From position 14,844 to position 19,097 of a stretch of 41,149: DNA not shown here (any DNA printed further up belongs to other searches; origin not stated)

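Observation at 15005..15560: Unrecognisable ~180-aa domain after the Rhs core cleavage motif, with no immunity gene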

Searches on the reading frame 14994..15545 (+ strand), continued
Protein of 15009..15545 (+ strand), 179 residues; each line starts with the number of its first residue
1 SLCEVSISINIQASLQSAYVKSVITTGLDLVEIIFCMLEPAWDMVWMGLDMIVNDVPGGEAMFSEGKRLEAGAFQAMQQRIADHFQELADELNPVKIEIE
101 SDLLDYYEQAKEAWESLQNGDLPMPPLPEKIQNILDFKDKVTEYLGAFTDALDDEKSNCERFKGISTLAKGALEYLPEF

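Call 68: find_encoding_contigs(protein=P0006, flank=5000, max_places=2)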
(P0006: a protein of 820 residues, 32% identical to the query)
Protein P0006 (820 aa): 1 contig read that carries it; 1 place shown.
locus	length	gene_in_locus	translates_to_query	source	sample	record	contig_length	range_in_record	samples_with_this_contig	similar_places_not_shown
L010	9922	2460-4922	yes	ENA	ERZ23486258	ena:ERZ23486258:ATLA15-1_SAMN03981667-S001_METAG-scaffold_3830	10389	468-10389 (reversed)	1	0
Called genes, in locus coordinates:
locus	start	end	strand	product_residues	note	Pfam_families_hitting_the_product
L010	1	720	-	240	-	?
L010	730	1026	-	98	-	-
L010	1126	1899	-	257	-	-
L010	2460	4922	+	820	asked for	PF05593:RHS_repeat, PF25023:TEN_YD-shell, PF05593:RHS_repeat, PF25023:TEN_YD-shell (weak), PF05593:RHS_repeat, PF25023:TEN_YD-shell, PF05593:RHS_repeat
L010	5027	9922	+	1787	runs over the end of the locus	?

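Call 76: search_protein_families(library=pfam, proteins=[L002:10760-16702:+, L003:15250-16023:+], max_evalue=0.01)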
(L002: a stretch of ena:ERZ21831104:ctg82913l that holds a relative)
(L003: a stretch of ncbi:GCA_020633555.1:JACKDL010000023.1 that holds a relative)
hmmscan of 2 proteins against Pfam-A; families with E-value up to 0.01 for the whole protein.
L002:10760-16702:+ (1981 aa): 15 families
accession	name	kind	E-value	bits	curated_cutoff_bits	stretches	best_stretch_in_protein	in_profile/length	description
PF18911.6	PKD_4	-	3.2e-75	248.7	27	6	1785-1850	16-83/85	PKD domain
PF00801.26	PKD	-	1.2e-48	163.4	23.5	5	865-940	3-73/80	PKD domain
PF22352.2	K319L-like_PKD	-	6.1e-29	100.3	27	4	964-1043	2-84/84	K319L-like, PKD domain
PF13517.12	FG-GAP_3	-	8.1e-24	84.4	26.9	6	706-765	1-60/61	FG-GAP-like repeat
PF05345.18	He_PIG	-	6.7e-20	71.8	24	1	290-378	1-95/96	Putative Ig domain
PF19077.6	Big_13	-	3.9e-13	50.2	27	1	1285-1313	72-101/102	Bacterial Ig-like domain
PF07495.19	Y_Y_Y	-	5.8e-07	29.8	26.6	0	915-948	29-64/65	Y_Y_Y domain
PF15418.12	DUF4625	-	6.3e-07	30.2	27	0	921-947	103-129/131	Domain of unknown function (DUF4625)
PF06439.18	3keto-disac_hyd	-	8.9e-06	26.3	26.8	1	1108-1274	7-186/187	3-keto-disaccharide hydrolase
PF01839.29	FG-GAP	-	2.2e-05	24.7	22.1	0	804-819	7-22/37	FG-GAP repeat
PF18981.6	InlK_D3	-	3.5e-05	24.2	25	0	1286-1310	48-72/75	Internalin K domain (D3/D4)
PF16403.11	Bact_surface_Ig-like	-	7.5e-05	23.1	27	0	1285-1307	44-66/71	Bacterial surface protein, Ig-like domain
PF02010.21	REJ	-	0.00013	21.1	25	0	923-1054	52-209/452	REJ domain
PF17963.7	Big_9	-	0.0002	22.6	23.6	1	288-376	1-88/89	Bacterial Ig domain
PF20164.4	GspA_SrpA_N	-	0.00041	21.2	27.4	0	1826-1856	85-115/117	GspA/SrpA SigLec-like domain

L003:15250-16023:+ (258 aa): 0 families

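Call 89: fold_search(model_id=the predicted structure, library=viral)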
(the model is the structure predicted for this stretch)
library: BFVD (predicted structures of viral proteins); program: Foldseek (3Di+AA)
matches with E <= 10: 138; with E <= 0.001: 0
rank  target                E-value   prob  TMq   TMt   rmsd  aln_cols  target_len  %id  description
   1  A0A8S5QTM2            3.1e-01  0.75  0.39  0.08  20.7       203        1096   10  Minor tail protein [Phage sp. ctfRs3]
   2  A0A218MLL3            3.8e-01  0.41  0.30  0.16  20.5       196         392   11  Uncharacterized protein [uncultured virus]
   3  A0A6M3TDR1            4.7e-01  0.47  0.35  0.07  21.1       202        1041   19  (no name in the UniProt tables at hand)
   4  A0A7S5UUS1            8.4e-01  0.35  0.32  0.11  15.3       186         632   11  (no name in the UniProt tables at hand)
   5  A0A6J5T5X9            9.3e-01  0.33  0.30  0.11  24.1       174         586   14  Uncharacterized protein [uncultured Caudovirales phage]
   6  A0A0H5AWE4            1.2e+00  0.20  0.28  0.06  21.1       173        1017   14  (no name in the UniProt tables at hand)
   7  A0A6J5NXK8            1.3e+00  0.23  0.31  0.16  22.0       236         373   13  Uncharacterized protein (Fragment) [uncultured Caudovirales phage]
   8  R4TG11                1.3e+00  0.12  0.25  0.09  27.5       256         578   12  (no name in the UniProt tables at hand)
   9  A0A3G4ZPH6            1.6e+00  0.47  0.34  0.14  26.6       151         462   10  Uncharacterized protein [Terrestrivirus sp.]
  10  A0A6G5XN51            1.7e+00  0.25  0.33  0.07  13.1       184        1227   12  (no name in the UniProt tables at hand)
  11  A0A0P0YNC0            1.8e+00  0.20  0.28  0.17  19.4       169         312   13  (no name in the UniProt tables at hand)
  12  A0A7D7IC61            1.9e+00  0.16  0.30  0.10  12.5       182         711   14  (no name in the UniProt tables at hand)
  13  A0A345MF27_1          2.0e+00  0.08  0.22  0.07  27.1       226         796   12  Tape measure protein [Mycobacterium phage Ryadel]
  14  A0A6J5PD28            2.2e+00  0.21  0.37  0.07  11.5       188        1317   10  Bacteriophage lambda, GpH, tail tape measure, N-terminal [uncultured Caudovirales phage]
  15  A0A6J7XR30            2.3e+00  0.57  0.25  0.49  17.9        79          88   10  Uncharacterized protein [uncultured Caudovirales phage]
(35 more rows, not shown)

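Call 95: search_dna_similar(query=window:15009-15545:+, collection=plasmids, mode=protein, max_evalue=0.01, max_rows=10)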
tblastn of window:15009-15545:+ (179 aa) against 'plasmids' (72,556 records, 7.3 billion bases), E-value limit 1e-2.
No match.

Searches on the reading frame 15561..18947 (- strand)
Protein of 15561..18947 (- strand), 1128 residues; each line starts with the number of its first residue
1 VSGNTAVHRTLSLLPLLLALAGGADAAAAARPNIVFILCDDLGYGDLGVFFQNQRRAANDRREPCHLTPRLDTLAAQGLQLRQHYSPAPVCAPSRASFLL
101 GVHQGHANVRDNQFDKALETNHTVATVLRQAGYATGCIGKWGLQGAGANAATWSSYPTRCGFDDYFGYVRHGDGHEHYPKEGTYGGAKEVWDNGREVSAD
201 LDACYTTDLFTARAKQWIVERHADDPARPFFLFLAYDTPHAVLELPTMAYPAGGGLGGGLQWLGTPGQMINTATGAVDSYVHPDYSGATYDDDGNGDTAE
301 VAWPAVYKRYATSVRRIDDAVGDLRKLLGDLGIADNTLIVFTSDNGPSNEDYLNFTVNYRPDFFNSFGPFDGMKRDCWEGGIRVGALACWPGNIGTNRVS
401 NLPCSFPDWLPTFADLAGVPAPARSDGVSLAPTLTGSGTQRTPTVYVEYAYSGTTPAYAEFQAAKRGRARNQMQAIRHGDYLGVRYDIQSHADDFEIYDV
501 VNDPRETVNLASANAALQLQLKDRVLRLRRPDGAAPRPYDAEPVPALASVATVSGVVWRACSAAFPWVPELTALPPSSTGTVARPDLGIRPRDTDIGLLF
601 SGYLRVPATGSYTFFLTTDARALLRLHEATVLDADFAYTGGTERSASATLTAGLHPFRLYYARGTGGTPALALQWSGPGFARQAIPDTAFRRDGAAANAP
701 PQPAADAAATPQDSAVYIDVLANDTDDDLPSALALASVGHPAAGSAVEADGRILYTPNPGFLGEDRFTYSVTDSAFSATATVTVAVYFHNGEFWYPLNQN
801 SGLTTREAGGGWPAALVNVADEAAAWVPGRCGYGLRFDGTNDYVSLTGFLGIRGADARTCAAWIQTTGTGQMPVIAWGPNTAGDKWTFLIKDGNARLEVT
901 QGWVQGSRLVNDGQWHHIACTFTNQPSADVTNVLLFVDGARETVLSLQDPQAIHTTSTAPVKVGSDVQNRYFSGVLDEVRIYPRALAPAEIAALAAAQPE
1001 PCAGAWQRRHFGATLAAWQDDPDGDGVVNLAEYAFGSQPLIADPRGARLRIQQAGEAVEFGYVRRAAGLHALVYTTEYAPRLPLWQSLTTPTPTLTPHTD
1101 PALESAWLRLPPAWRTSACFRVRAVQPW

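Call 7: search_protein_families(library=pfam, proteins=[window:15561-18947:-], max_evalue=1)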
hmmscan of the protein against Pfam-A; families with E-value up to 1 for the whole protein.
window:15561-18947:- (1128 aa): 10 families
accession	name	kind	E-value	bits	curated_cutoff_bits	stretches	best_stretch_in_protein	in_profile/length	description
PF00884.28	Sulfatase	-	8.5e-47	160.3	25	1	32-419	1-301/301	Sulfatase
PF13385.13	Laminin_G_3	-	1.2e-20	74.6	27.6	1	838-992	1-151/151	Concanavalin A-like lectin/glucanases superfamily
PF17963.7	Big_9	-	1.4e-16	61.6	23.6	1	698-784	1-88/89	Bacterial Ig domain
PF17892.7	Cadherin_5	-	2.8e-11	43.5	26.5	1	698-786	2-97/98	Cadherin-like domain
PF16347.10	SGSH_C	-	2.6e-10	41.1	29.3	1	370-529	6-152/154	N-sulphoglucosamine sulphohydrolase, C-terminal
PF07691.17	PA14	-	3.6e-09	37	24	1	594-687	44-145/147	PA14 domain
PF17803.7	Cadherin_4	-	1.7e-06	28.9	25.1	1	696-755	9-71/71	Bacterial cadherin-like domain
PF01663.27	Phosphodiest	-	9.7e-05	22.5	23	1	282-350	169-224/342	Type I phosphodiesterase / nucleotide pyrophosphatase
PF10528.15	GLEYA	-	0.0054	17.5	26.2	1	598-666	3-81/91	GLEYA domain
PF02210.31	Laminin_G_2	-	0.026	15.4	22.9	1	891-981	35-123/126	Laminin G domain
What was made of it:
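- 15561..18947 (-): Convergent sulfatase gene (1128 aa: Sulfatase, SGSH_C, PA14, Big_9, LamG). Context only, not part of the system. Pfam (call 7).
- Checked: The minus-strand ORF 15561..18947 is a sulfatase with SGSH_C, PA14, Big_9 and LamG domains (Sulfatase E=8.5e-47, call 7).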
